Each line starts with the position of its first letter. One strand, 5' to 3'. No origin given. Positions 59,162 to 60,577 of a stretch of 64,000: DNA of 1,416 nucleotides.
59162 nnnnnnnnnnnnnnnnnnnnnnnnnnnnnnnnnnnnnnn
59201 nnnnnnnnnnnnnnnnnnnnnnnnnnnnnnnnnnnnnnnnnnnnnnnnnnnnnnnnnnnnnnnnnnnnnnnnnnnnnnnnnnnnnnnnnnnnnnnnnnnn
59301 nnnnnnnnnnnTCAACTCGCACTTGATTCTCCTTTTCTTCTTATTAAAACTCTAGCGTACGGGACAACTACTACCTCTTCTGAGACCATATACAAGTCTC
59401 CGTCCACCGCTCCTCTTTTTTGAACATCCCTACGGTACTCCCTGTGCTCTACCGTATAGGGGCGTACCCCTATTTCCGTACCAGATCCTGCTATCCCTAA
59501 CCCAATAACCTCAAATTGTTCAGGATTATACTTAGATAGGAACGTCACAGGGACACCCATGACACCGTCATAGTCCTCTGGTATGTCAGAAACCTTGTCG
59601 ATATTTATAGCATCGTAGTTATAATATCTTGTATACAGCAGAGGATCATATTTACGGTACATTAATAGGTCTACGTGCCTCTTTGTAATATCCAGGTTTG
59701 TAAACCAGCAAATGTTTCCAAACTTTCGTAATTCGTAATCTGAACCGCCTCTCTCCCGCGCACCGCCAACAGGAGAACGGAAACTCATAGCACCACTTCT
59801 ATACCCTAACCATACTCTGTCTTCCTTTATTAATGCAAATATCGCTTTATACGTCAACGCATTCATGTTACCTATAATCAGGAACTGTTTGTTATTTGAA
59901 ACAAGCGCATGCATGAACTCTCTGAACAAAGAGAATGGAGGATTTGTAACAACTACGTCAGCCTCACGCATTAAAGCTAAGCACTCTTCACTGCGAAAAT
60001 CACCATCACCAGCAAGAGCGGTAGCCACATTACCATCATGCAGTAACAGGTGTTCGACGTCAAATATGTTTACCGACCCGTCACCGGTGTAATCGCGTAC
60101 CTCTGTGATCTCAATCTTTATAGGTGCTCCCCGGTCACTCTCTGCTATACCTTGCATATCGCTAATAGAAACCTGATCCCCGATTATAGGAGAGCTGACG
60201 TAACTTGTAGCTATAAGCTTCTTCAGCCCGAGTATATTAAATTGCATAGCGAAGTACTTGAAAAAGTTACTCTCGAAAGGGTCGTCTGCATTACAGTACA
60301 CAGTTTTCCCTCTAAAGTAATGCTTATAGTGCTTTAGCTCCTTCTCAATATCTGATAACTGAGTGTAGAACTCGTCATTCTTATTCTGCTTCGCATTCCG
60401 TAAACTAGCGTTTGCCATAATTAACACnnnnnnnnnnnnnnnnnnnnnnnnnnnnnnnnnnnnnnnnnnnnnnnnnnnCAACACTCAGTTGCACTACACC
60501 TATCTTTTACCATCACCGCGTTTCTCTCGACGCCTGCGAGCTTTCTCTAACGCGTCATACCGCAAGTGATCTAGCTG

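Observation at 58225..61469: Adenine methyltransferase next to a DUF262(DGQQR)-HNH nuclease, followed by a second HNH and a DEDDh exonuclease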

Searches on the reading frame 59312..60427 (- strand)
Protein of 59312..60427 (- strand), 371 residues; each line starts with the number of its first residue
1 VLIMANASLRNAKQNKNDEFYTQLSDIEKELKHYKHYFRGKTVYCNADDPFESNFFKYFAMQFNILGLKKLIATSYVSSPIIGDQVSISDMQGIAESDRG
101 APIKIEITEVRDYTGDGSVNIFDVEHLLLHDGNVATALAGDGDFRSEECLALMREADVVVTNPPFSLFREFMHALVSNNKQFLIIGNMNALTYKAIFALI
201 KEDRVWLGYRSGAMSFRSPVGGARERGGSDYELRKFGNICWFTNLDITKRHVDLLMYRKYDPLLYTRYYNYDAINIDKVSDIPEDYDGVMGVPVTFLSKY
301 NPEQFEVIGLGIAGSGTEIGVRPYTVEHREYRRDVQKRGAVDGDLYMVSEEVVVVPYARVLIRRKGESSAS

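Call 3: search_protein_families(library=pfam, proteins=[window:59312-60427:-], max_evalue=0.01)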
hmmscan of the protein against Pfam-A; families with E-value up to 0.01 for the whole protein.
window:59312-60427:- (371 aa): 1 family
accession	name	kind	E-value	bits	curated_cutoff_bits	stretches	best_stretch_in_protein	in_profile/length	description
PF13651.11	EcoRI_methylase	-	1.9e-127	425.7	26.4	1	9-365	2-345/345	Adenine-specific methyltransferase EcoRI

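Call 4: search_protein_families(library=phrogs, proteins=[window:59312-60427:-], max_evalue=0.001)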
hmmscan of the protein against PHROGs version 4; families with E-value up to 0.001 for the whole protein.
window:59312-60427:- (371 aa): 1 family
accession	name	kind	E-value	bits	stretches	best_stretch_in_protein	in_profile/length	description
phrog_799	-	other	3e-07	31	1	140-195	271-325/458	DNA methyltransferase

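Call 6: search_protein_families(library=padloc, proteins=[window:59312-60427:-], max_evalue=0.01)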
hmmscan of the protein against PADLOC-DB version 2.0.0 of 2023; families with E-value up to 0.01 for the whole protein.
window:59312-60427:- (371 aa): 1 family
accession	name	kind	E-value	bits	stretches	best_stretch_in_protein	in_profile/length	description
PDLC03297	MTase_II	-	1.3e-109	364.7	1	6-317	7-299/332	Type II methyltransferase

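Call 7: search_protein_families(library=ncbifam, proteins=[window:59312-60427:-], max_evalue=0.01)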
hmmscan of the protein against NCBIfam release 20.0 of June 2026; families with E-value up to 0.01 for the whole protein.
window:59312-60427:- (371 aa): 0 families

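Call 9: search_dna_similar(query=window:59312-60427:-, collection=phages, mode=protein, max_rows=25)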
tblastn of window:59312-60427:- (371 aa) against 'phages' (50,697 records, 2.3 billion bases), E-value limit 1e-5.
Records with a match: 13; places in all: 13; records where one place covers at least 80% of the query: 10.
Best place of each record, by identity: <60% 13.
By first word of the organism name: Mycobacterium 3; Bacteriophage 2; Flavobacterium 2; Campylobacter 2; Lachnospiraceae 1; Helicobacter 1; Anaeroplasmataceae 1; Mycoplasmopsis 1.
By host as written in the record: - 2; Mycobacterium smegmatis mc2 155 2; Flavobacterium sp. LMO6 2; Mycobacterium smegmatic mc2 155 1; Lachnospiraceae 1; Helicobacter pylori Pt11509 1; Anaeroplasmataceae 1; Campylobacter jejuni 1447 1; and 2 more.
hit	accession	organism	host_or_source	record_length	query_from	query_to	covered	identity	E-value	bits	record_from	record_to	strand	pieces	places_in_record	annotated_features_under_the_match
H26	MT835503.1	Bacteriophage sp.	human fecal samples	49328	3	365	98%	48.1%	2e-107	351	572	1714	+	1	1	record has no annotation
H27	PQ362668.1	Mycobacterium phage Marchy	Mycobacterium smegmatis mc2 155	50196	5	368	98%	43.6%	3e-82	278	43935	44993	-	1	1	72: DNA methyltransferase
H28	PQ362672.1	Mycobacterium phage Hami1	Mycobacterium smegmatic mc2 155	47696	5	368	98%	43.6%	4e-82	278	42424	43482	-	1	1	73: DNA methyltransferase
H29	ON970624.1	Mycobacterium phage Norz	Mycobacterium smegmatis mc2 155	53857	5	368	98%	43.4%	1e-81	276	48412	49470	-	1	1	75: DNA methyltransferase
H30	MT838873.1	Bacteriophage sp.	human fecal samples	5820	4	365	98%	40.7%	3e-74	255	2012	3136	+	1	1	record has no annotation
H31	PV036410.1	Lachnospiraceae phage NatCom_40364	Lachnospiraceae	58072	6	318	84%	46.6%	3e-84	285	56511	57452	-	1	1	DNA methyltransferase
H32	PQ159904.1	Helicobacter phage Pt11509_1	Helicobacter pylori Pt11509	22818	1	321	87%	44.7%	6e-63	266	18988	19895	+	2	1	adenine-specific methyltransferase EcoRI (x2) | restriction endonuclease EcoRI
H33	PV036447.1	Anaeroplasmataceae phage NatCom_34063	Anaeroplasmataceae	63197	6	330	88%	43.3%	4e-81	275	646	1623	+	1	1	DNA methyltransferase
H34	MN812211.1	Flavobacterium phage vB_FspS_laban6-1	Flavobacterium sp. LMO6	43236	4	343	92%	39.5%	2e-67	236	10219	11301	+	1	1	DNA methyltransferase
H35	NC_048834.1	Flavobacterium phage vB_FspS_laban6-1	Flavobacterium sp. LMO6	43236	4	343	92%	39.5%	2e-67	236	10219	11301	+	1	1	DNA methyltransferase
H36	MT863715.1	Campylobacter phage F336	Campylobacter jejuni 1447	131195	2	311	64%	43.1%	5e-28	180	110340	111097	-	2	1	putative adenine-specific DNA methyl-transferase (x2)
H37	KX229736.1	Campylobacter phage PC5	Campylobacter jejuni LBA65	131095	138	311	47%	43.1%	3e-28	122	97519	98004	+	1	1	hypothetical protein (x2)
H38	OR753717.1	Mycoplasmopsis phage vB_Mfe_PMF329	Mycoplasmopsis felis MF329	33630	8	184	48%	30.5%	1e-8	63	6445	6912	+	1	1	hypothetical protein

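Call 11: search_solved_structures(query=window:59312-60427:-, max_evalue=0.01)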
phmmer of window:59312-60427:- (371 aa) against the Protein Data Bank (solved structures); distinct sequences matched with E-value up to 0.01: 0.

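Call 49: find_homologous_proteins(query=window:59312-60418:-, max_evalue=1e-10)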
Query window:59312-60418:- (368 aa): 8000 proteins with E <= 1e-10 among 8000 candidates; the best 120 are listed.
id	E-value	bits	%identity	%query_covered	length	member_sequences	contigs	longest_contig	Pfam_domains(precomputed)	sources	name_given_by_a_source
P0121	3.2e-247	837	100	100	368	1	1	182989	PF13651.12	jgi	-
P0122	8.1e-167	573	-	-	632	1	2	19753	PF13651.12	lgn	-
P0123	4.5e-147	508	62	98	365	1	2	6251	PF13651.12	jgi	jgi:hypothetical protein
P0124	2.7e-143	495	60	98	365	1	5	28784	PF13651.12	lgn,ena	-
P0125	1.5e-141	490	60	97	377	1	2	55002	PF13651.12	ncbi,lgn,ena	-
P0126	1.6e-141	490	59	98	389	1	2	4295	PF13651.12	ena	-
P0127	1.7e-141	490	59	98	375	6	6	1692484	PF13651.12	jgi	jgi:hypothetical protein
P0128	2.0e-141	489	59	98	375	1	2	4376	PF13651.12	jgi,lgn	-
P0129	6.9e-141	488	59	98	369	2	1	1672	PF13651.12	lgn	-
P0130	1.1e-140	487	59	99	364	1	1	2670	PF13651.12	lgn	-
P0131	1.6e-140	486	58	98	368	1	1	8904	PF13651.12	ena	-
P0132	1.8e-140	486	60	98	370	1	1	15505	PF13651.12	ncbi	-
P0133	2.2e-140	486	58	98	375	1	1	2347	PF13651.12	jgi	-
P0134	2.4e-140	486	59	98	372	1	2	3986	PF13651.12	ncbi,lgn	-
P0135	3.4e-140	485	59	98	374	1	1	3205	PF13651.12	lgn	-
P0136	3.5e-140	485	58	99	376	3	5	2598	PF13651.12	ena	-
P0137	5.4e-140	485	59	98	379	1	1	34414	PF13651.12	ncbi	-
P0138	7.6e-140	484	59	98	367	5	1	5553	PF13651.12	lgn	-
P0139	2.2e-139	483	58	98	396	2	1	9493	PF13651.12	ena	-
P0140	2.7e-139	482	59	98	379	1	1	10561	PF13651.12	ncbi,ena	-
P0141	5.0e-139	481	58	99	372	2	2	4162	PF13651.12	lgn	-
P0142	5.5e-139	481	58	98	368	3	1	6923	PF13651.12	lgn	-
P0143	6.5e-139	481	-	-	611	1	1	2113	PF13651.12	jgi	-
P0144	6.9e-139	481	58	98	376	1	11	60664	PF13651.12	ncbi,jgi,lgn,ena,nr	ncbi:MAG: modification methylase [Candidatus Moranbacteria bacterium RIFOXYB1_FULL_43_19]|nr:MAG: mo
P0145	8.3e-139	481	58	100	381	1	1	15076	PF13651.12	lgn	-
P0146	1.2e-138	480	58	98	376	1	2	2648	PF13651.12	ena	-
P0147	1.7e-138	480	58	98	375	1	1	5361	PF13651.12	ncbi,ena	-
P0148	2.7e-138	479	57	99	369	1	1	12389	PF13651.12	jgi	jgi:hypothetical protein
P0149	3.8e-138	479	59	98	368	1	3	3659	PF13651.12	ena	-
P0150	3.9e-138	478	59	98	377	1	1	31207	PF13651.12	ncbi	-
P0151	4.9e-138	478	58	99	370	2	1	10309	PF13651.12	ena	-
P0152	5.5e-138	478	59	98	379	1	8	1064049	PF13651.12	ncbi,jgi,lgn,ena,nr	ncbi:MAG: hypothetical protein BWY51_00206 [Parcubacteria group bacterium ADurb.Bin316]|nr:MAG: hypo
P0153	5.6e-138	478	58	98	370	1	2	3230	PF13651.12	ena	-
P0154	9.8e-138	477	58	98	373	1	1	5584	PF13651.12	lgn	-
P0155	9.8e-138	477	59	98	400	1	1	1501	PF13651.12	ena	-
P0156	1.4e-137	477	58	98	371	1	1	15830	PF13651.12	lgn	-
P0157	1.7e-137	476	59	98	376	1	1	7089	PF13651.12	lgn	-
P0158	2.1e-137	476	60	98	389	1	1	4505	PF13651.12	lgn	-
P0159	2.2e-137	476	58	98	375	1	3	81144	PF13651.12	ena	-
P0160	2.2e-137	476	58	98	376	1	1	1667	PF13651.12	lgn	-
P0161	2.4e-137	476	59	98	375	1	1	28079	PF13651.12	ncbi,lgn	-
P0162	3.7e-137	475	57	98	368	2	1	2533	PF13651.12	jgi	-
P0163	3.9e-137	475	58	96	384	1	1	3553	PF13651.12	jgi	jgi:hypothetical protein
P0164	4.7e-137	475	58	98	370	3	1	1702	PF13651.12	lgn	-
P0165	6.6e-137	474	58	98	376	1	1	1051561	PF13651.12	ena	-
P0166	7.1e-137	474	58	98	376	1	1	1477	PF13651.12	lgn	-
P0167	7.9e-137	474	58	98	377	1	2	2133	PF13651.12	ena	-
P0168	8.5e-137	474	58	99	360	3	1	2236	PF13651.12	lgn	-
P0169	1.1e-136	474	60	97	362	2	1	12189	PF13651.12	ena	-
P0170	1.1e-136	474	59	96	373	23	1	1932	PF13651.12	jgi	-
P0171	1.3e-136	474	58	98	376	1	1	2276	PF13651.12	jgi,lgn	-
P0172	1.5e-136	473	57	96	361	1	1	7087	PF13651.12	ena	-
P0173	1.6e-136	473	56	98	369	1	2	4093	PF13651.12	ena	-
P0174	1.7e-136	473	59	98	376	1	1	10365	PF13651.12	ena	-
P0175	1.8e-136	473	57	98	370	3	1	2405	PF13651.12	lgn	-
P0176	2.7e-136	472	58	98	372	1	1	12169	PF13651.12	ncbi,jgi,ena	ncbi:MAG: adenine-specific methyltransferase EcoRI family protein [Candidatus Margulisiibacteriota b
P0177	3.3e-136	472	56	98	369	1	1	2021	PF13651.12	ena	-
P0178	3.4e-136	472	58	98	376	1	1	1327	PF13651.12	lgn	-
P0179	3.6e-136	472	60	98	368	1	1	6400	PF13651.12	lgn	-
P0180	5.8e-136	471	57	96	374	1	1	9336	PF13651.12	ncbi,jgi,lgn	-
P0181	5.9e-136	471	56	98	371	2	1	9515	PF13651.12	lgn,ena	-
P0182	5.9e-136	471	57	98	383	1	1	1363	PF13651.12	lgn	-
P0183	6.2e-136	471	57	98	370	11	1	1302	PF13651.12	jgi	jgi:hypothetical protein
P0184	6.7e-136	471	58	98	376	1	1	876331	PF13651.12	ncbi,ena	-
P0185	6.9e-136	471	58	96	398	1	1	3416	PF13651.12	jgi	jgi:hypothetical protein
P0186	8.0e-136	471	57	98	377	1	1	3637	PF13651.12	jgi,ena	-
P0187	9.1e-136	471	57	98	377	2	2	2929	PF13651.12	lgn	-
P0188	1.0e-135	471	57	98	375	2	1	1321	PF13651.12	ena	-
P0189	1.2e-135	470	56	99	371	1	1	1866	PF13651.12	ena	-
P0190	1.5e-135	470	56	98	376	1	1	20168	PF13651.12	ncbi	-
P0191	1.5e-135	470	57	98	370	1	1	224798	PF13651.12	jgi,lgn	-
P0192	1.5e-135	470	55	98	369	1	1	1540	PF13651.12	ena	-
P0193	1.6e-135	470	58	98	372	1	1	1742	PF13651.12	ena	-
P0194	2.2e-135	469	57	99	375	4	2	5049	PF13651.12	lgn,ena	-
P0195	2.5e-135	469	58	98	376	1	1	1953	PF13651.12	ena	-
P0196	2.6e-135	469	57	98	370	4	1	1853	PF13651.12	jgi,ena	-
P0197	2.6e-135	469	58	97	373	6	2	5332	PF13651.12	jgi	-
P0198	2.7e-135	469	59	99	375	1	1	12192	PF13651.12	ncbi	-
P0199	4.3e-135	469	58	98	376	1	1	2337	PF13651.12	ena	-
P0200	4.3e-135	468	58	98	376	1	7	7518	PF13651.12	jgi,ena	-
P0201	4.8e-135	468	57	99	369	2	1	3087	PF13651.12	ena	-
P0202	5.9e-135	468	57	98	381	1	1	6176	PF13651.12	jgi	jgi:hypothetical protein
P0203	7.8e-135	468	56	99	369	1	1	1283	PF13651.12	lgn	-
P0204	1.0e-134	467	58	98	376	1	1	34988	PF13651.12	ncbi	ncbi:MAG: adenine-specific methyltransferase EcoRI family protein [Patescibacteria group bacterium]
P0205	1.0e-134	467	57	98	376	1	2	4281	PF13651.12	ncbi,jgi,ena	-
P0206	1.1e-134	467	57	98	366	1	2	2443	PF13651.12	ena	-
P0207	1.2e-134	467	56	98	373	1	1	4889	PF13651.12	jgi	jgi:hypothetical protein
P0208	1.6e-134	467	57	98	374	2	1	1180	PF13651.12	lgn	-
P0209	1.7e-134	467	57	96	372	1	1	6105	PF13651.12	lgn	-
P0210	1.7e-134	467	58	98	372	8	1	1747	PF13651.12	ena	-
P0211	1.9e-134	466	55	98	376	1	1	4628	PF13651.12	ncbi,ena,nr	ncbi:MAG: adenine-specific methyltransferase EcoRI family protein [Clostridia bacterium]|nr:adenine-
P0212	2.0e-134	466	57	98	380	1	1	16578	PF13651.12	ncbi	-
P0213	2.5e-134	466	58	99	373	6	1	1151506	PF13651.12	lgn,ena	-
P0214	2.9e-134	466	57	98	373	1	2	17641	PF13651.12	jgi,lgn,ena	-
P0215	2.9e-134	466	57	98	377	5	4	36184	PF13651.12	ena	-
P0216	3.4e-134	466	57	98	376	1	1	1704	PF13651.12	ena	-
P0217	3.6e-134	465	57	98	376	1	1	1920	PF13651.12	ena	-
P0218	4.6e-134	465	57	98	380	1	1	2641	PF13651.12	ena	-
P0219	4.6e-134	465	57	98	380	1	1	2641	PF13651.12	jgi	-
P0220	5.0e-134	465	57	98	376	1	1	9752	PF13651.12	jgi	-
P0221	7.2e-134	464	55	98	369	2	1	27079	PF13651.12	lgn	-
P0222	7.7e-134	464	57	98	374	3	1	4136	PF13651.12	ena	-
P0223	8.4e-134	464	57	98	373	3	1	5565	PF13651.12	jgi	-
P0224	8.6e-134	464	57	98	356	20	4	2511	PF13651.12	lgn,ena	-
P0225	9.3e-134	464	56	98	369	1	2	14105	PF13651.12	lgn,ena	-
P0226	1.0e-133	464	56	99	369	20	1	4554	PF13651.12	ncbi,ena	-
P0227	1.5e-133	463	57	98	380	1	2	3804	PF13651.12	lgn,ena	-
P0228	1.5e-133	463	56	98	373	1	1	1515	PF13651.12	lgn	-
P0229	1.6e-133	463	57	98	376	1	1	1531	PF13651.12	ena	-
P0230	1.9e-133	463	56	98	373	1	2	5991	PF13651.12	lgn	-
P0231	2.0e-133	463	57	98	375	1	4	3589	PF13651.12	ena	-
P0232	2.1e-133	463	56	98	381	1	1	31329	PF13651.12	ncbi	-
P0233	2.1e-133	463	56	96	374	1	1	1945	PF13651.12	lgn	-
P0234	2.9e-133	463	57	98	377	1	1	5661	PF13651.12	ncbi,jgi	jgi:hypothetical protein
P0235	3.0e-133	462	56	98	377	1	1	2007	PF13651.12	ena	-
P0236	3.8e-133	462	57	98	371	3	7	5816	PF13651.12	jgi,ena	-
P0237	4.5e-133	462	57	98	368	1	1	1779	PF13651.12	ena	-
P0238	5.1e-133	462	56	98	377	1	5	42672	PF13651.12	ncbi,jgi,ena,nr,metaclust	ncbi:MAG TPA: adenine-specific methyltransferase EcoRI family protein [Patescibacteria group bacteri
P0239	5.1e-133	462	56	99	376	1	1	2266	PF13651.12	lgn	-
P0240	5.4e-133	462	56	98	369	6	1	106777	PF13651.12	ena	-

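Call 91: search_protein_families(library=pfam, proteins=[P0122, P0143], max_evalue=0.001)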
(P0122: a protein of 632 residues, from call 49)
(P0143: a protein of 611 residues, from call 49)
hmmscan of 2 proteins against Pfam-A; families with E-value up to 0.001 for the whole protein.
P0122 (632 aa): 2 families
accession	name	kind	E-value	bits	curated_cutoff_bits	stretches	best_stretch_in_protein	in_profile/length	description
PF13651.11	EcoRI_methylase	-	2.5e-239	793.7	26.4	2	313-626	1-345/345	Adenine-specific methyltransferase EcoRI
PF02384.22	N6_Mtase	-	8.4e-05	22.5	20.4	0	116-155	121-153/311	N-6 DNA Methylase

P0143 (611 aa): 1 family
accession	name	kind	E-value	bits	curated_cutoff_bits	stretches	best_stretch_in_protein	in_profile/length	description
PF13651.11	EcoRI_methylase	-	3.6e-206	684.6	26.4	3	356-561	113-317/345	Adenine-specific methyltransferase EcoRI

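Call 103: search_dna_similar(query=window:59312-60418:-, collection=plasmids, mode=protein, max_rows=40, rows=spread)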
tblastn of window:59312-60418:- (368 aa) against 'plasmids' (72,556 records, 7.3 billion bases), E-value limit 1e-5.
Records with a match: 77; places in all: 83; records where one place covers at least 80% of the query: 64.
Best place of each record, by identity: 60-80% 6; <60% 71.
By first word of the organism name: Enterococcus 12; Lactiplantibacillus 9; Escherichia 6; Raoultella 4; Variovorax 3; Rhodococcus 3; Klebsiella 3; Leuconostoc 3; Apilactobacillus 3; Dietzia 2; and 24 more.
By predicted mobility (MOB-suite, as given by PLSDB): non-mobilizable 34; mobilizable 29; conjugative 14.
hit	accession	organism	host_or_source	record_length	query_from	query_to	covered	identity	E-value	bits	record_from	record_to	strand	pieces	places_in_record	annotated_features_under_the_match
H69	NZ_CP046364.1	Macrococcoides canis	dog,swabs,ear infection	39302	5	362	97%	52.6%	4e-112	366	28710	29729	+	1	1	adenine-specific methyltransferase EcoRI family protein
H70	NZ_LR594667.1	Variovorax sp. SRS16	linuron-contaminated soil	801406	3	362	98%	47.9%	7e-101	333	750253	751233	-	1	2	adenine-specific methyltransferase EcoRI family protein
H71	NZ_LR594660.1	Variovorax sp. PBL-H6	linuron-contaminated soil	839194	3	362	98%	47.9%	7e-101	333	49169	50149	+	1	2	adenine-specific methyltransferase EcoRI family protein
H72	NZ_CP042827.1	Ruania zhangjianzhongii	bat,pure culture,feces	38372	2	307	83%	53.0%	4e-104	343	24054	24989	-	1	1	adenine-specific methyltransferase EcoRI family protein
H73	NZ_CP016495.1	Lactiplantibacillus pentosus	bacteria,olive fermentation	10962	3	362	98%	43.3%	9e-86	290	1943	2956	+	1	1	adenine-specific methyltransferase EcoRI family protein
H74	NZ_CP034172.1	Chryseobacterium taklimakanense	Homo sapiens,Blood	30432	5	327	88%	46.5%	8e-65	274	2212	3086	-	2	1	none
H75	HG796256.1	uncultured bacterium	-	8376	3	366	99%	41.0%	5e-80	273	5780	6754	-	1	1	CDS (x2)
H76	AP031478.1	Moraxella osloensis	Homo sapiens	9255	3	361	98%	41.3%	3e-71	248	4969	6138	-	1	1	adenine-specific methyltransferase EcoRI family protein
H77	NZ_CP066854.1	Rhodococcus pyridinivorans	WHOLE ORGANISM,activated sludge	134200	6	367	98%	40.2%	2e-67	237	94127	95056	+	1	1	adenine-specific methyltransferase EcoRI family protein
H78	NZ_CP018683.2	Vibrio harveyi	Trachinotus ovatus,liver of diseased ...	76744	3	317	86%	45.8%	5e-80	273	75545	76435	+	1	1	adenine-specific methyltransferase EcoRI family protein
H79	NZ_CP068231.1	Aeromonas caviae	combined sewer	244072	3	306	83%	47.4%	2e-80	275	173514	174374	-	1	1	adenine-specific methyltransferase EcoRI family protein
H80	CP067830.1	Klebsiella pneumoniae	Homo sapiens,urine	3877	2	321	87%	44.7%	3e-74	256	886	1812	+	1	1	adenine-specific methyltransferase EcoRI family protein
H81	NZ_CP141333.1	Lactiplantibacillus plantarum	whole organism,fermented food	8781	2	312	85%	45.9%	1e-84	287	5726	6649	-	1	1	dcm: DNA (cytosine-5-)-methyltransferase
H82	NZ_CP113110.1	Staphylococcus rostri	Sus scrofa,Anus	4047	2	362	98%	39.5%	2e-71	248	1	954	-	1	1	none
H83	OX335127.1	Apilactobacillus kunkeei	Apis mellifera,European honeybee,honey ...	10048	6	330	88%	43.2%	1e-78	270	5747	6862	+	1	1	hypothetical protein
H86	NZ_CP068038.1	Escherichia coli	swine,intestinal tract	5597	2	305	83%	45.4%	2e-73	254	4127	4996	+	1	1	adenine-specific methyltransferase EcoRI family protein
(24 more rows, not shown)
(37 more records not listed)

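Call 104: get_annotated_region(hit=H86, flank=2500)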
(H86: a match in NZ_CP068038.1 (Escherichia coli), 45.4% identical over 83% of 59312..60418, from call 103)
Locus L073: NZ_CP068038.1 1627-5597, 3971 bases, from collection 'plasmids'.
description: Escherichia coli strain U90 plasmid pU90-3, complete sequence
organism: Escherichia coli (NCBI taxid 562)
taxonomy: Bacteria; Pseudomonadota; Gammaproteobacteria; Enterobacterales; Enterobacteriaceae; Escherichia; Escherichia coli
host: -; source: swine,intestinal tract; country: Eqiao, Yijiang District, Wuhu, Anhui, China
typing (MOB-suite, as given by PLSDB): mobilizable; replicon rep_cluster_2350,rep_cluster_2370; relaxase MOBP
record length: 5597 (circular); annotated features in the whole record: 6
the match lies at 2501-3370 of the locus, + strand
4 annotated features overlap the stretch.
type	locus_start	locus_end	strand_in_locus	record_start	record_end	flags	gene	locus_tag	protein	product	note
CDS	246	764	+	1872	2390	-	-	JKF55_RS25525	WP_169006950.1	MbeB family mobilization protein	-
CDS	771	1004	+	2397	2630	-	-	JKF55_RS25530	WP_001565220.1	MbeD family mobilization/exclusion protein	-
CDS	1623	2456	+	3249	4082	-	-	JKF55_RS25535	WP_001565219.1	type-2 restriction enzyme EcoRI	-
CDS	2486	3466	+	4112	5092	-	-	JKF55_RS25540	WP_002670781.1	adenine-specific methyltransferase EcoRI family protein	-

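Call 106: get_annotated_region(hit=H27, flank=2500)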
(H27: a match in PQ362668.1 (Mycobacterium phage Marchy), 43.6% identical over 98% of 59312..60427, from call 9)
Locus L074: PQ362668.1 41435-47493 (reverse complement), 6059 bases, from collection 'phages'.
description: Mycobacterium phage Marchy, complete genome.
organism: Mycobacterium phage Marchy (NCBI taxid 3374972)
taxonomy: Viruses; Duplodnaviria; Heunggongvirae; Uroviricota; Caudoviricetes
host: Mycobacterium smegmatis mc2 155; source: soil; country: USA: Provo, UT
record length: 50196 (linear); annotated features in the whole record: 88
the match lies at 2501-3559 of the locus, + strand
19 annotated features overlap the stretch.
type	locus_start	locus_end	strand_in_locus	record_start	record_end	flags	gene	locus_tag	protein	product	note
CDS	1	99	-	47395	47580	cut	82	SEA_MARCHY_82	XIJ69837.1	hypothetical protein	-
CDS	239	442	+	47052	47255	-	81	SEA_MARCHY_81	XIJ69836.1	hypothetical protein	-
CDS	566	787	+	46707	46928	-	80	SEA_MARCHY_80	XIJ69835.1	hypothetical protein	-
CDS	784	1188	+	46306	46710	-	79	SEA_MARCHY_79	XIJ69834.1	hypothetical protein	-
CDS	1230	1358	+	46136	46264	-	78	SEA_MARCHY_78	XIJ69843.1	hypothetical protein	-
CDS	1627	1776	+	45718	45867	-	77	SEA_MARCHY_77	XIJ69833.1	hypothetical protein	-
CDS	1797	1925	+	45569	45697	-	76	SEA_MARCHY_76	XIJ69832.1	hypothetical protein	-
CDS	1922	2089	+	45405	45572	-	75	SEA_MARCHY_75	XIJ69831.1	hypothetical protein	-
CDS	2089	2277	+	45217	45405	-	74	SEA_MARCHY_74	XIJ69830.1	hypothetical protein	-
CDS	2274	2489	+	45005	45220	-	73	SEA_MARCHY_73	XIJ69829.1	hypothetical protein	-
CDS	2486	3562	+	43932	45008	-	72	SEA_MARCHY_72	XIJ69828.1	DNA methyltransferase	-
CDS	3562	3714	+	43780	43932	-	71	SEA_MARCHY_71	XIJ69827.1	hypothetical protein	-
CDS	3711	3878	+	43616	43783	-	70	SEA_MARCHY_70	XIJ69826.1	hypothetical protein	-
CDS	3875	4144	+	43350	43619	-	69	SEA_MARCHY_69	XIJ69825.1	hypothetical protein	-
CDS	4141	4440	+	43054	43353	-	68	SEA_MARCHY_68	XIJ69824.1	hypothetical protein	-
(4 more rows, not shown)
